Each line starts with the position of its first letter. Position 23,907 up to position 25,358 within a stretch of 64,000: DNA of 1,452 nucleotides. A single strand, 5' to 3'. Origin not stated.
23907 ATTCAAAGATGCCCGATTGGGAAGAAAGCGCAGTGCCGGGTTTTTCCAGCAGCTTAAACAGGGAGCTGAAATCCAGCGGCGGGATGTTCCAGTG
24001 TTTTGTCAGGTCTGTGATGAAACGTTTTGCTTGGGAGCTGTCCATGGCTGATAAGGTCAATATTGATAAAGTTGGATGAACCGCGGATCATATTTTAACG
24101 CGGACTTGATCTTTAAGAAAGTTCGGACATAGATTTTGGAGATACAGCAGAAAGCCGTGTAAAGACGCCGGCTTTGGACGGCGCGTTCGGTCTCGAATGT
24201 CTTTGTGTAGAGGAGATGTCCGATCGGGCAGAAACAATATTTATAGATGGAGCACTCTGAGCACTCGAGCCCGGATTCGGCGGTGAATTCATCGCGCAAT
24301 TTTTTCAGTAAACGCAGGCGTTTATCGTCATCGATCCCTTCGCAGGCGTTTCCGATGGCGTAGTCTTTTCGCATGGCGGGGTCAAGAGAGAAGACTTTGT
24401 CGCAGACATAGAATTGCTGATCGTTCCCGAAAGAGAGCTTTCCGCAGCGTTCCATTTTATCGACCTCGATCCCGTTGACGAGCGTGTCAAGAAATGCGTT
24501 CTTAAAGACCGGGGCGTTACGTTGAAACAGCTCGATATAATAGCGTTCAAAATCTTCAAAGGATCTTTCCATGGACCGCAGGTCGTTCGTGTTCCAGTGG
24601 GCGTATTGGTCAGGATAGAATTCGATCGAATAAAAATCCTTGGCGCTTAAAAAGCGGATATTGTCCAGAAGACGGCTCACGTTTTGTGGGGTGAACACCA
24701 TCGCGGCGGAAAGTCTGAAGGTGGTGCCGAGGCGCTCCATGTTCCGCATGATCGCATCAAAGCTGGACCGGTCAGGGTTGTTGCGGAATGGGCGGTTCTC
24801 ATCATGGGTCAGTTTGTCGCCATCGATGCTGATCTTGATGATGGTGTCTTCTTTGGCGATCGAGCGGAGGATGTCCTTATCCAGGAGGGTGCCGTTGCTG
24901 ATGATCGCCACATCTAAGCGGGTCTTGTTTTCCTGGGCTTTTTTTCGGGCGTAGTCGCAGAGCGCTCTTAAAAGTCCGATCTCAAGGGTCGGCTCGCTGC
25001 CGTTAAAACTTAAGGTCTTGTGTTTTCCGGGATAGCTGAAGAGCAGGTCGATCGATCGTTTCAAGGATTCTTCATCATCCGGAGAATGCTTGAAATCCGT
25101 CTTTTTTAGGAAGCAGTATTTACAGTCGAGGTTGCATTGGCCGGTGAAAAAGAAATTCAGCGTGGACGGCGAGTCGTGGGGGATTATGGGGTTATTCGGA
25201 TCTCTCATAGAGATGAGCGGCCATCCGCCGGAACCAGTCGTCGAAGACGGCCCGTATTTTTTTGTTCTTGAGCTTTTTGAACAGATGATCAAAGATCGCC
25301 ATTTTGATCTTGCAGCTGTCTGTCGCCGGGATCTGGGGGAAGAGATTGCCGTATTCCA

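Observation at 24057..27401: Convergent operon of two SPASM rSAMs, one with a ~110-aa N-terminal extension, plus small partner proteins (HxsB/HxsC/HxsD candidates)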

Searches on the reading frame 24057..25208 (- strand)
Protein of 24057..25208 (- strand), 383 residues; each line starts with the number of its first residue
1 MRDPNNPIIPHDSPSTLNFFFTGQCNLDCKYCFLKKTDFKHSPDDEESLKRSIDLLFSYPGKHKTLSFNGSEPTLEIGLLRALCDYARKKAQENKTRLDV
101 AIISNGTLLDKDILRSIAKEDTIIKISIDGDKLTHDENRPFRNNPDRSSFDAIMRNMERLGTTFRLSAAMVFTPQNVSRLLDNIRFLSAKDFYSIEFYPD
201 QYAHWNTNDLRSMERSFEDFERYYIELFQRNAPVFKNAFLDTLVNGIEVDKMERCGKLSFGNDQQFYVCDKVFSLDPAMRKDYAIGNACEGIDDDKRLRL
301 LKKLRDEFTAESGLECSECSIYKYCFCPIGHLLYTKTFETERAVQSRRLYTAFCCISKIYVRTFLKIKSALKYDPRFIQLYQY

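Call 4: search_protein_families(library=ncbifam, proteins=[window:24057-25208:-], max_evalue=0.01)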
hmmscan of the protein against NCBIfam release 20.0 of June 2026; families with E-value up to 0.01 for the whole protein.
window:24057-25208:- (383 aa): 57 families (the best 25 are shown)
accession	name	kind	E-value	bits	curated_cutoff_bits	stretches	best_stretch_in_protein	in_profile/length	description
NF047865.1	rSAM_PapB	equivalog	2.1e-45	155.4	340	1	15-326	3-313/330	PapB family radical SAM/SPASM ranthipeptide maturase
TIGR04068.1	rSAM_ocin_clost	equivalog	1e-29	103.8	500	1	19-165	88-237/462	Cys-rich peptide radical SAM maturase CcpM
TIGR04064.1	rSAM_nif11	equivalog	3e-27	95.5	518.7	1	15-168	78-232/459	nif11-like peptide radical SAM maturase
TIGR03978.1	rSAM_paired_1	equivalog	3.8e-27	95.2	370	1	19-179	87-249/466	His-Xaa-Ser system radical SAM maturase HxsB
TIGR04115.1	rSAM_Cxxx_rpt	equivalog_domain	3.4e-25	89.3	350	1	16-331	3-328/359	radical SAM peptide maturase, CXXX-repeat target family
TIGR03974.1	rSAM_six_Cys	equivalog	2.1e-23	82.9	425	1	22-326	104-413/451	thioether cross-link-forming SCIFF peptide maturase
TIGR03942.1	sulfatase_rSAM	equivalog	5.9e-22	78.2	349.45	1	24-330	10-327/363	anaerobic sulfatase maturase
TIGR04280.1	geopep_mat_rSAM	hypoth_equivalog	1.3e-20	73.8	400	1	22-342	91-405/428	geopeptide radical SAM maturase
NF040492.1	not_ScfB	exception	4.8e-20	71.9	855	1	23-326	103-412/450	ScfB-related radical SAM/SPASM orphan maturase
TIGR03906.1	quino_hemo_SAM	equivalog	6.3e-20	71.3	453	1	15-343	94-428/467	quinohemoprotein amine dehydrogenase maturation protein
NF041298.1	rSAM_mat_DynA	equivalog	1.2e-18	67.2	450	1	22-229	8-215/356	dynobactin maturation radical SAM/SPASM protein DynA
NF041707.1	rSAM_YhhB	equivalog_domain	1.3e-17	63.8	445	1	23-226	10-220/369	cyclophane-forming radical SAM/SPASM peptide maturase YhhB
NF038283.1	viperin_w_prok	equivalog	2.2e-17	63.1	180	1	16-131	3-117/281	viperin family antiviral radical SAM protein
NF035951.1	rSAM_RumMC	equivalog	4.6e-16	58.6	720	1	21-161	118-260/510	RumMC family radical SAM sactipeptide maturase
NF038107.1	rSAM_NF038107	equivalog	1.1e-15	57.3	600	1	19-161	89-234/444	Cys-every-fifth radical SAM/SPASM peptide maturase CefB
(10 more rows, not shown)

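Call 5: search_protein_families(library=pfam, proteins=[window:24057-25208:-], max_evalue=0.01)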
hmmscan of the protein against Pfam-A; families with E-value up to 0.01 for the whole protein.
window:24057-25208:- (383 aa): 2 families
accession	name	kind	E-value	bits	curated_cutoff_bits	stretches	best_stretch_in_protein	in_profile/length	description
PF04055.27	Radical_SAM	-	1.6e-13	51.6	29.5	1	21-186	3-165/166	Radical SAM superfamily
PF13353.11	Fer4_12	-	3.8e-06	27.7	22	1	19-130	9-115/137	4Fe-4S single cluster domain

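Call 16: find_homologous_proteins(query=window:24057-25208:-, max_evalue=1e-10)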
Query window:24057-25208:- (383 aa): 69 proteins with E <= 1e-10 among 2437 candidates.
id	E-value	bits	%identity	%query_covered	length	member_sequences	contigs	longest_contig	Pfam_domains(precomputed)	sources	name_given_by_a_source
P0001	8.2e-261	883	100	100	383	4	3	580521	PF04055.28,PF13353.12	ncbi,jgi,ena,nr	ncbi:MAG TPA: radical SAM protein [Candidatus Omnitrophota bacterium]|nr:radical SAM protein [Candid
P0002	1.4e-134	467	54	99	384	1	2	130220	PF04055.28,PF13353.12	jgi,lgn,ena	-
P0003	7.1e-134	465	55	99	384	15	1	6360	PF04055.28,PF13353.12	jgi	-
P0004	1.4e-129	451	53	97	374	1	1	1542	PF04055.28,PF13353.12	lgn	-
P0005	2.2e-129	450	53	97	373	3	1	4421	PF04055.28,PF13353.12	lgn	-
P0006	1.0e-126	441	51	97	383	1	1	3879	PF04055.28,PF13353.12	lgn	-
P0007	1.5e-125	437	50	97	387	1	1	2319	PF04055.28,PF13353.12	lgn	-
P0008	2.8e-123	430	51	97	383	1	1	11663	PF04055.28,PF13353.12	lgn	-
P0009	8.9e-123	428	51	97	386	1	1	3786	PF04055.28,PF13353.12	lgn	-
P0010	2.3e-121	424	50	100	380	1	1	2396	PF04055.28,PF13353.12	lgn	-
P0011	1.4e-120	421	49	98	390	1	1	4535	PF04055.28,PF13353.12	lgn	-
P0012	2.9e-120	420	48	100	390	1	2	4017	PF04055.28,PF13353.12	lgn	-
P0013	4.4e-120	419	48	97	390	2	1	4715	PF04055.28,PF13353.12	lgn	-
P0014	2.0e-116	407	49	98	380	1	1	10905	PF04055.28,PF13353.12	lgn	-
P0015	1.3e-107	378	45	97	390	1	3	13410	PF04055.28,PF13353.12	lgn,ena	-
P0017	1.3e-102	362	46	96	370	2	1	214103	PF04055.28,PF13353.12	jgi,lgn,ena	-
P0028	2.5e-93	331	42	97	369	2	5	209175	PF04055.28,PF13353.12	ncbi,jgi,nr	ncbi:radical SAM protein [Candidatus Parcubacteria bacterium]|nr:4Fe-4S cluster-binding domain-conta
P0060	1.1e-48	184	30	96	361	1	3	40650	PF04055.28,PF13353.12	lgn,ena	-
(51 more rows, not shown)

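Call 17: find_encoding_contigs(protein=P0028, flank=10000, max_places=2)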
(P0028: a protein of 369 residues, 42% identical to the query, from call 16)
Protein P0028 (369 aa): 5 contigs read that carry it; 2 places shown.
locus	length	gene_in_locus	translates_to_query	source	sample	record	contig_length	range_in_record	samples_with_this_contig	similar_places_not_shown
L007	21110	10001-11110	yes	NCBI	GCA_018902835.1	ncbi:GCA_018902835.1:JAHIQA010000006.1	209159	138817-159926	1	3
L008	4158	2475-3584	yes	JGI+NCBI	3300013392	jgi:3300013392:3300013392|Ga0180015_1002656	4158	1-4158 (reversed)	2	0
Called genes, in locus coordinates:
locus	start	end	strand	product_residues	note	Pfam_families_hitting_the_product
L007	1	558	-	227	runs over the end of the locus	PF00696:AA_kinase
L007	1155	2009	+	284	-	PF04240:Caroten_synth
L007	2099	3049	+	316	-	PF01136:Peptidase_U32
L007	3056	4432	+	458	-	PF03848:TehB (weak), PF13489:Methyltransf_23, PF13847:Methyltransf_31, PF08241:Methyltransf_11, PF08242:Methyltransf_12, PF13649:Methyltransf_25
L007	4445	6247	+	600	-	PF02624:YcaO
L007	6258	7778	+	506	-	PF01040:UbiA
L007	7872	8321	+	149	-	PF27806:HxsD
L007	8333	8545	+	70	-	-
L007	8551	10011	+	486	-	PF04055:Radical_SAM, PF13353:Fer4_12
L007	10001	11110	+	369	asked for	PF04055:Radical_SAM, PF13353:Fer4_12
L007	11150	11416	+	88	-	-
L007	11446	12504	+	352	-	-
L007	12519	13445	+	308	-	-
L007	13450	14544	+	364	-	PF13353:Fer4_12, PF04055:Radical_SAM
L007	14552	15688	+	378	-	PF04055:Radical_SAM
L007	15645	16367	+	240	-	PF01902:Diphthami_syn_2_N, PF28410:Diphthami_syn_2_C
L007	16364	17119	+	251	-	PF04055:Radical_SAM, PF13353:Fer4_12 (faint)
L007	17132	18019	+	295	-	PF04055:Radical_SAM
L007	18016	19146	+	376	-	PF04055:Radical_SAM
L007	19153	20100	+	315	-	PF04055:Radical_SAM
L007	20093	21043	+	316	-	-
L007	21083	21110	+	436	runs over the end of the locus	-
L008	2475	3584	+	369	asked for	PF04055:Radical_SAM, PF13353:Fer4_12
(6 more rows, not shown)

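Call 18: find_encoding_contigs(protein=P0017, flank=10000, max_places=2)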
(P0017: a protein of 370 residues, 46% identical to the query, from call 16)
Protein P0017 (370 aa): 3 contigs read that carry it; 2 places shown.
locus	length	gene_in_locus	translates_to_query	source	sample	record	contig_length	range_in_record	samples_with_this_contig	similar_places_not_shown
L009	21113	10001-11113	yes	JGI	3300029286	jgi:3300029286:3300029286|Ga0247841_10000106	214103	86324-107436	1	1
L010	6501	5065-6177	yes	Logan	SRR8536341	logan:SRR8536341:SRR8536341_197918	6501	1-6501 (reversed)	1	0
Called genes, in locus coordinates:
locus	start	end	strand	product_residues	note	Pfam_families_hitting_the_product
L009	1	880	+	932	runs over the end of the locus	PF00005:ABC_tran (faint), PF02463:SMC_N (faint), PF03193:RsgA_GTPase (faint), PF13191:AAA_16 (faint), PF13555:AAA_29 (faint), PF20703:nSTAND1 (faint), PF17760:UvrA_inter, PF17755:UvrA_DNA-bind, +2 more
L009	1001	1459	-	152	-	-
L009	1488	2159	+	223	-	PF00590:TP_methylase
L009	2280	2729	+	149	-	PF27806:HxsD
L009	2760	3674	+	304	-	-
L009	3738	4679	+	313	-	-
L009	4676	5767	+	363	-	PF13353:Fer4_12 (weak), PF04055:Radical_SAM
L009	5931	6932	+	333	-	PF04055:Radical_SAM (weak)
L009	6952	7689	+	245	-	PF01902:Diphthami_syn_2_N, PF28410:Diphthami_syn_2_C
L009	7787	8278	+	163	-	PF27806:HxsD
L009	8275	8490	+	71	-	-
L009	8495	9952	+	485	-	PF13353:Fer4_12 (weak), PF04055:Radical_SAM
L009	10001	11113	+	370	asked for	PF04055:Radical_SAM, PF13353:Fer4_12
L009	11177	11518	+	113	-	-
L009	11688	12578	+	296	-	PF04055:Radical_SAM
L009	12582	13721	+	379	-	PF04055:Radical_SAM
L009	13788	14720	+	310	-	PF04055:Radical_SAM, PF13344:Hydrolase_6 (faint)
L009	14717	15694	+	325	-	-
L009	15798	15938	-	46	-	-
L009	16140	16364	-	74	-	-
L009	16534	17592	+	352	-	PF07786:HGSNAT_cat (weak)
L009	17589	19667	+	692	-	PF00109:ketoacyl-synt, PF02801:Ketoacyl-synt_C, PF00109:ketoacyl-synt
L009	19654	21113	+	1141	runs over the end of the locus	PF00698:Acyl_transf_1, PF00106:adh_short, PF08659:KR, PF21089:PKS_DH_N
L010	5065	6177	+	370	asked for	PF04055:Radical_SAM, PF13353:Fer4_12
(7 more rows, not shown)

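Call 19: find_encoding_contigs(protein=P0060, flank=10000, max_places=2)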
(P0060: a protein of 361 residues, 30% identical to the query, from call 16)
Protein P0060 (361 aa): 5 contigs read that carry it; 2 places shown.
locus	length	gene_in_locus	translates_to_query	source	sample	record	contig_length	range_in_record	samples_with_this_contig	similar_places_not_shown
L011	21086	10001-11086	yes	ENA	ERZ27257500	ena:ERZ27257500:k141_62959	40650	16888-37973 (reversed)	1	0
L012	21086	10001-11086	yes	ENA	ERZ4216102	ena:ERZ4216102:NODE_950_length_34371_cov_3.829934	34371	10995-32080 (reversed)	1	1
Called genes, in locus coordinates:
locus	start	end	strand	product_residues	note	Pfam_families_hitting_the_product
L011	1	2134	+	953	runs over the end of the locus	PF00580:UvrD-helicase, PF13245:AAA_19, PF13604:AAA_30 (faint), PF13361:UvrD_C, PF13538:UvrD_C_2 (weak), PF12705:PDDEXK_1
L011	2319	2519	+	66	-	PF00313:CSD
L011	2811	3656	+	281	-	PF01842:ACT (weak), PF00551:Formyl_trans_N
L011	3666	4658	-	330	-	-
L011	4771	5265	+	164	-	PF04461:YajQ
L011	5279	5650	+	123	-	PF12092:DUF3568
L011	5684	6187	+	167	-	PF00258:Flavodoxin_1 (weak), PF12641:Flavodoxin_3, PF12682:Flavodoxin_4 (faint), PF12724:Flavodoxin_5 (weak)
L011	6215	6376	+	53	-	-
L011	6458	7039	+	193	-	-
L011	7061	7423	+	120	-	PF27806:HxsD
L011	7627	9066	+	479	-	PF13353:Fer4_12, PF04055:Radical_SAM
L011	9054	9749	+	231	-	-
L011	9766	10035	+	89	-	-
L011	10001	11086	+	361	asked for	PF13353:Fer4_12 (faint), PF04055:Radical_SAM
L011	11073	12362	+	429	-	PF02624:YcaO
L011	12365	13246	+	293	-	-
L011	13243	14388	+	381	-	PF04055:Radical_SAM, PF13353:Fer4_12 (faint)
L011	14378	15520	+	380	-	PF04055:Radical_SAM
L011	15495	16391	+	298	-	-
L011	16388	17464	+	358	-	PF04055:Radical_SAM, PF13353:Fer4_12 (weak)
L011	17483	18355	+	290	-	PF01478:Peptidase_A24 (weak)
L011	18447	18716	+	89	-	-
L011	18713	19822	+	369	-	PF05359:DUF748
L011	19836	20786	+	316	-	PF00682:HMGL-like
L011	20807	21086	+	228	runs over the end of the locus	-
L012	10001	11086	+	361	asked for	PF13353:Fer4_12 (faint), PF04055:Radical_SAM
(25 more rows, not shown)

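Call 26: search_solved_structures(query=window:24057-25208:-, max_evalue=0.001, show_alignments=1)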
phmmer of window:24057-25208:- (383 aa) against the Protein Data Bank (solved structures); distinct sequences matched with E-value up to 0.001: 13.
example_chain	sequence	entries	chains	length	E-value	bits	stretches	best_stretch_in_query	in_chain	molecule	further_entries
5wgg_A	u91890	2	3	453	2.7e-15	59.7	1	20-293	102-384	Radical SAM domain protein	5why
9dfn_A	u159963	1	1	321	1.3e-08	37.7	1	14-130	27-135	Radical SAM core domain-containing protein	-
4k37_A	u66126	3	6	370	3.4e-08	36.3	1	23-200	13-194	Anaerobic sulfatase-maturating enzyme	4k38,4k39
4k36_A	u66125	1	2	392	4.1e-08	36.1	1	23-200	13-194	Anaerobic sulfatase-maturating enzyme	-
9dfu_A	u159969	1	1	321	1.3e-07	34.5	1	14-130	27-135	Radical SAM core domain-containing protein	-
6b4c_A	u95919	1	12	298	1.5e-07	34.2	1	14-130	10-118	Viperin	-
7n7i_A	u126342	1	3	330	1.8e-07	33.9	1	14-130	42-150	Viperin-like enzyme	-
9dgw_A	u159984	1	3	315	1.9e-07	33.9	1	14-130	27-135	Radical SAM core domain-containing protein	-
9dfw_A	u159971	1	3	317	2e-07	33.8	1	14-130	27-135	Radical SAM core domain-containing protein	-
6q2p_A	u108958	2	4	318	1.2e-05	27.9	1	11-129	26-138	Radical S-adenosyl methionine domain-containing protein 2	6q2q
5vsl_A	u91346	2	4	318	1.3e-05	27.9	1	11-129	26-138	Radical S-adenosyl methionine domain-containing protein 2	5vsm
7n7h_A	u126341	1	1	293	4.2e-05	26.1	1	14-129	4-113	VIPERIN-LIKE ENZYME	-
9gm3_A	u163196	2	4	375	0.00028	23.4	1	22-173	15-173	ChlB radical SAM domain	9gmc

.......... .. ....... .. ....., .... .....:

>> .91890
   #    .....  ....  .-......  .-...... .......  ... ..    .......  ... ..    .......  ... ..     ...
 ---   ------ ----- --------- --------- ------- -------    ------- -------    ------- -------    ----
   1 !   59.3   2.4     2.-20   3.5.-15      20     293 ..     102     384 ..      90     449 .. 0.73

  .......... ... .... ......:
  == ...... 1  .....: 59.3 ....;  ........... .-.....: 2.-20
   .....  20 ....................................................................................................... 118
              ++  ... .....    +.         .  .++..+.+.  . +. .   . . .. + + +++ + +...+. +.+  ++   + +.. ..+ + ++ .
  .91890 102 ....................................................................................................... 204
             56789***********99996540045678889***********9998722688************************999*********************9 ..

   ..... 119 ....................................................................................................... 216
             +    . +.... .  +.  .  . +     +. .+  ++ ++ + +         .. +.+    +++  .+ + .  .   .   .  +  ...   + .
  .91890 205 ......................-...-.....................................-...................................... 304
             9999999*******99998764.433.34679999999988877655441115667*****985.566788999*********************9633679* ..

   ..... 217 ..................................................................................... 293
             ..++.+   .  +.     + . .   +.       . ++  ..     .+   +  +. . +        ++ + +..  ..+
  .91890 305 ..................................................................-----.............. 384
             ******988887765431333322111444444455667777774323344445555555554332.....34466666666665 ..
